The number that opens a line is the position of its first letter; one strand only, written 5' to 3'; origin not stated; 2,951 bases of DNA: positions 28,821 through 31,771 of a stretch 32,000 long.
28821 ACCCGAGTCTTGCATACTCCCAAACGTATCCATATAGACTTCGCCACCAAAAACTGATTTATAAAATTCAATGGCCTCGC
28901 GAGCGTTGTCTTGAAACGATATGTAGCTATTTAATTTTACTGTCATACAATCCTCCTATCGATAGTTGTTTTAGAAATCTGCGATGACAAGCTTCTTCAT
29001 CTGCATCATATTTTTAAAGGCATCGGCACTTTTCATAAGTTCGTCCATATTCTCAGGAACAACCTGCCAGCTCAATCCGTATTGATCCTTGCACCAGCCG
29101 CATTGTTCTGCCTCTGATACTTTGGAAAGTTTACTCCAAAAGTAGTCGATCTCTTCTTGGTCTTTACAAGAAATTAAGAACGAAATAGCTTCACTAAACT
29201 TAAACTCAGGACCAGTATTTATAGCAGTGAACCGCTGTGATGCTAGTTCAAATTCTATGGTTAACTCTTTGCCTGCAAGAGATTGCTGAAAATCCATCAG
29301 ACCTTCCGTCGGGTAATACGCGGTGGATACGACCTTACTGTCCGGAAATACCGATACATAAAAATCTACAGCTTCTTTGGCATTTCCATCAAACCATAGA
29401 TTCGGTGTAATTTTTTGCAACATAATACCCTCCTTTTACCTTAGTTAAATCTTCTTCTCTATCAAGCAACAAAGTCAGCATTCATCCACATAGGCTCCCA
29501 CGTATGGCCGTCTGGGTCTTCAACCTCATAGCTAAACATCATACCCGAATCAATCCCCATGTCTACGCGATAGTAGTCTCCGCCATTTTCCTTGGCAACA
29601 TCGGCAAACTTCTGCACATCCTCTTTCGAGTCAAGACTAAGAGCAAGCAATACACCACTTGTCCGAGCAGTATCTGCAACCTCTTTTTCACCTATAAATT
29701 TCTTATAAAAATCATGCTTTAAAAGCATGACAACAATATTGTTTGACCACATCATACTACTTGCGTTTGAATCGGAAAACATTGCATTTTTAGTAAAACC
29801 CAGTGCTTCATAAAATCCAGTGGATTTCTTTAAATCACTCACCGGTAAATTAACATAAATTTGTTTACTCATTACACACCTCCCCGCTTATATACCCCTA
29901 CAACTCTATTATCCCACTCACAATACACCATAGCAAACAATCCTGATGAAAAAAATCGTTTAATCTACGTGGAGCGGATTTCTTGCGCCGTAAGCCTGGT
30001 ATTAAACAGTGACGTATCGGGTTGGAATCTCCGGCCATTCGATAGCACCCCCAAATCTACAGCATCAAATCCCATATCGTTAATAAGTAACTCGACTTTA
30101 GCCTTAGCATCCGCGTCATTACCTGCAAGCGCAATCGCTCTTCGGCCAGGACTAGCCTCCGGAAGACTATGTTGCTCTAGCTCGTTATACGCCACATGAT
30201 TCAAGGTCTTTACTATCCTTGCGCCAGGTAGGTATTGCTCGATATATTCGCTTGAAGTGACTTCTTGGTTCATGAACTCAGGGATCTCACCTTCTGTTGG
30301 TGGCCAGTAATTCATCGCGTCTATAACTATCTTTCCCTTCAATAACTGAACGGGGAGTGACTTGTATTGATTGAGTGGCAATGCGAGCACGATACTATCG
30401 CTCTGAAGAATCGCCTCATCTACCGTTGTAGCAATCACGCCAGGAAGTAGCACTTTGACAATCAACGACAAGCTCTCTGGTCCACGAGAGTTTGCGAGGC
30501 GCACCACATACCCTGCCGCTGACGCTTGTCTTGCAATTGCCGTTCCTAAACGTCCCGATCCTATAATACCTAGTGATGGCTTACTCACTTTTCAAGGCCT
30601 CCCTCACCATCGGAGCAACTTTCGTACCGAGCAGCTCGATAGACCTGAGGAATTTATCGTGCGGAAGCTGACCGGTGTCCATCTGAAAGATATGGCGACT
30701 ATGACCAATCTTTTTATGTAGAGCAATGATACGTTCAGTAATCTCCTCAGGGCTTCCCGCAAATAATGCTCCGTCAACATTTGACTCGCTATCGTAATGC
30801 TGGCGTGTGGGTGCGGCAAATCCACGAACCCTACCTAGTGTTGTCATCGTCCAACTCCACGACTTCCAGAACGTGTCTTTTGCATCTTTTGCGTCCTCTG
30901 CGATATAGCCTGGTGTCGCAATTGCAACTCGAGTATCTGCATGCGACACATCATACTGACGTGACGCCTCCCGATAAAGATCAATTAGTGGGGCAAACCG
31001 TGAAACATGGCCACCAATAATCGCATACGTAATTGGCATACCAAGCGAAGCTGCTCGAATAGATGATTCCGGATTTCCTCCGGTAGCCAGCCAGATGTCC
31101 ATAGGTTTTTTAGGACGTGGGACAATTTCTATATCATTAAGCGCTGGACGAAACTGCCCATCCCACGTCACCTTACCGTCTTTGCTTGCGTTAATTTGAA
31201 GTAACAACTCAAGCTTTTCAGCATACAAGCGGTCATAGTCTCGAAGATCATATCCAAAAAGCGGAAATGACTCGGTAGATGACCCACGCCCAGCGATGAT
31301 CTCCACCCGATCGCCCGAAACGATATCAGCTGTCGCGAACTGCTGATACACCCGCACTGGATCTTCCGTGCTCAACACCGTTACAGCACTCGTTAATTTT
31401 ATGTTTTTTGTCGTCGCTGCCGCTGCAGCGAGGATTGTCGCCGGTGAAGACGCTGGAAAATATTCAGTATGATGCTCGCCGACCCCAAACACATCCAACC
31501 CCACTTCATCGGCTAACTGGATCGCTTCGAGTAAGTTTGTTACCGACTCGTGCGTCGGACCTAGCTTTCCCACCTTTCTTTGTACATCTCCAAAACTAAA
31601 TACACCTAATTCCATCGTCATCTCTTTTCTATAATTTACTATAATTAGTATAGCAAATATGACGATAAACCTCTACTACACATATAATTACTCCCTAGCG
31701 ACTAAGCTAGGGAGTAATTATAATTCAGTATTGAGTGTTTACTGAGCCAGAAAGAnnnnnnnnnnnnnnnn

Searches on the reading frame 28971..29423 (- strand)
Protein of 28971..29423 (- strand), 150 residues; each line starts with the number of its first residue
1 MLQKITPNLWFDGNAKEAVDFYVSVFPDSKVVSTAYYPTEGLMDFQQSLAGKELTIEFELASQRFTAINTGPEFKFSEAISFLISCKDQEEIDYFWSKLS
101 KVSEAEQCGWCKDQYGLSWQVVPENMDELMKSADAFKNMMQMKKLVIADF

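Call 9: search_protein_families(library=pfam, proteins=[window:28971-29423:-])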
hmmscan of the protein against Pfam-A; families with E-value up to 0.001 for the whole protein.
window:28971-29423:- (150 aa): 1 family
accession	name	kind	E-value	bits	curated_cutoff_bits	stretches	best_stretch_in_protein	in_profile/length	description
PF06983.19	3-dmu-9_3-mt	-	4.4e-43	146.9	24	1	3-122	1-116/116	3-demethylubiquinone-9 3-methyltransferase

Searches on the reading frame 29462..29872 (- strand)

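Call 9: search_protein_families(library=pfam, proteins=[window:29462-29872:-])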
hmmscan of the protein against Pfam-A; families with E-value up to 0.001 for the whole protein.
window:29462-29872:- (136 aa): 2 families
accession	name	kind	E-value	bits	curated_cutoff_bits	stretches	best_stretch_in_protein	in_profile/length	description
PF00903.31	Glyoxalase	-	7.8e-10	39.6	20.6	1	6-126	4-120/121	Glyoxalase/Bleomycin resistance protein/Dioxygenase superfamily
PF22677.2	Ble-like_N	-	1.3e-06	28.5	24.5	1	6-32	4-30/41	Bleomycin resistance protein-like N-terminal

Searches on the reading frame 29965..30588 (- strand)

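Call 9: search_protein_families(library=pfam, proteins=[window:29965-30588:-])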
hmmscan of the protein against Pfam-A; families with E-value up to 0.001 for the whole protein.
window:29965-30588:- (207 aa): 3 families
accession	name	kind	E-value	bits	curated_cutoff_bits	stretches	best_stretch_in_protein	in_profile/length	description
PF03807.23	F420_oxidored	-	2.2e-18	67.1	21.6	1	6-94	2-94/94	NADP oxidoreductase coenzyme F420-dependent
PF02826.25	2-Hacid_dh_C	-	1.3e-06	28.3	25.1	1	5-74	38-103/178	D-isomer specific 2-hydroxyacid dehydrogenase, NAD binding domain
PF03446.21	NAD_binding_2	-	5.8e-05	23.6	21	1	6-104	2-105/161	NAD binding domain of 6-phosphogluconate dehydrogenase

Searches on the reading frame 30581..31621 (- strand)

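Call 9: search_protein_families(library=pfam, proteins=[window:30581-31621:-])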
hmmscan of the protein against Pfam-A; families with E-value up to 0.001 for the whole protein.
window:30581-31621:- (346 aa): 1 family
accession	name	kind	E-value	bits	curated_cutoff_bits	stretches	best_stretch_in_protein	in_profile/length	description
PF00296.26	Bac_luciferase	-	1.4e-51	176.1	27.9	1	3-303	1-309/314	Luciferase-like monooxygenase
